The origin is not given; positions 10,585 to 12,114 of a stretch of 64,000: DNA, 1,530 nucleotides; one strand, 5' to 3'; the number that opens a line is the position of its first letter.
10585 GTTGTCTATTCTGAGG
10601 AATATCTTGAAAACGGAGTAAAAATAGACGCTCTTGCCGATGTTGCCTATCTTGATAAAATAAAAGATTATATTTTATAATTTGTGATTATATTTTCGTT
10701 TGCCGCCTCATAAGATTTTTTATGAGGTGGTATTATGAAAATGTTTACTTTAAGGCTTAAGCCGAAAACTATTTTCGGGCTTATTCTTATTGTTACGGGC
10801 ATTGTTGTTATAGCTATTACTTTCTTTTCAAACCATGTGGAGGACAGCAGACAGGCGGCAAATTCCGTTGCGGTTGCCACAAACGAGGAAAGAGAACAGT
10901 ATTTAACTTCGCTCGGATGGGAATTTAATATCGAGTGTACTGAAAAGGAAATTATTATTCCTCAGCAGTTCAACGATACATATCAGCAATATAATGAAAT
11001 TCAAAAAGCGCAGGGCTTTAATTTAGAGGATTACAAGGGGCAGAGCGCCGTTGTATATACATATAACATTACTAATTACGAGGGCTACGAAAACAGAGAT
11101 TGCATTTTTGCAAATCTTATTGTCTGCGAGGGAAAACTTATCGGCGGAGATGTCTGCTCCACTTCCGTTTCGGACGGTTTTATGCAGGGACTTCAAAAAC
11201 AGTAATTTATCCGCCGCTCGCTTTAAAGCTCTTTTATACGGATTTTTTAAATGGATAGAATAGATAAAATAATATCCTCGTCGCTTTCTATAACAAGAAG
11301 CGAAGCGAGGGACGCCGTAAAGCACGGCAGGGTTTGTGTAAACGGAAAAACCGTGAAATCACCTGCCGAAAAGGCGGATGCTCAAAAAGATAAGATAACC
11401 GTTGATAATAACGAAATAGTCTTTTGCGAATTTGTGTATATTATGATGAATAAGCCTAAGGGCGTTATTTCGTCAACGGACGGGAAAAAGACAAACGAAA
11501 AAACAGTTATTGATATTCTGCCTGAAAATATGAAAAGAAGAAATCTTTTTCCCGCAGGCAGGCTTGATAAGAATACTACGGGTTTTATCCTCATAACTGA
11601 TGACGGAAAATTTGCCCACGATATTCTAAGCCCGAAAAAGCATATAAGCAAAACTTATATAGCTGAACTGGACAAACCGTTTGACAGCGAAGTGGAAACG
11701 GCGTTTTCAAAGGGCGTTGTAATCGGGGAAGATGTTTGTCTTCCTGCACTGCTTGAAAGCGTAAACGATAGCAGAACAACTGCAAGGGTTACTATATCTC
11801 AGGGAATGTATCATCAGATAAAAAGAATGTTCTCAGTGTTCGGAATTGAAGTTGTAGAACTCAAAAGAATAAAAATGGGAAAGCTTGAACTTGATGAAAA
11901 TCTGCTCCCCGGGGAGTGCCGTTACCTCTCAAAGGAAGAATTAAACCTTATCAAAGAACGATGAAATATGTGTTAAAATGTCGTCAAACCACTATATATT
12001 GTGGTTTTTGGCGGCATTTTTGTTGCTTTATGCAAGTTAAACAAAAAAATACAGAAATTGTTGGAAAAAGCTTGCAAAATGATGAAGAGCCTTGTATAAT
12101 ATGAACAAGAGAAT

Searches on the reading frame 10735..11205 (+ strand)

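Call 74: search_protein_families(library=pfam, proteins=[window:10735-11205:+], max_evalue=0.00001)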
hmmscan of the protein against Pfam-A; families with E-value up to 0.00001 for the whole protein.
window:10735-11205:+ (156 aa): 1 family
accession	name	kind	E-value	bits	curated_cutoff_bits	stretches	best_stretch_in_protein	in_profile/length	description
PF16112.10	DUF4830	-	7.7e-30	103.6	23.5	1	56-140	1-84/84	Domain of unknown function (DUF4830)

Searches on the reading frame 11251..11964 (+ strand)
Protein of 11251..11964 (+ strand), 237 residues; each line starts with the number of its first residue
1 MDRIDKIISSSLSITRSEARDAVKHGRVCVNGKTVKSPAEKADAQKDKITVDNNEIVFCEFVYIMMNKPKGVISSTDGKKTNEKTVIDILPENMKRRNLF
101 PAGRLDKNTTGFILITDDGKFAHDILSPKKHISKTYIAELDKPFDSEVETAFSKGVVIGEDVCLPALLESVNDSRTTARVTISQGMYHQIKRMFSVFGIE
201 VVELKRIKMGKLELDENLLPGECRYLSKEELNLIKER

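Call 75: search_protein_families(library=pfam, proteins=[window:11251-11964:+], max_evalue=0.00001)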
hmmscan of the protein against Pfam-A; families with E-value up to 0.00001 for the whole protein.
window:11251-11964:+ (237 aa): 2 families
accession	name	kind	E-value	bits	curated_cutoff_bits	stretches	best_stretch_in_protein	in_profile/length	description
PF00849.27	PseudoU_synth_2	-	9.9e-21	75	26.8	1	63-195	2-151/152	RNA pseudouridylate synthase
PF01479.30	S4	-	5.7e-13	48.8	22.8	1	3-43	2-43/48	S4 domain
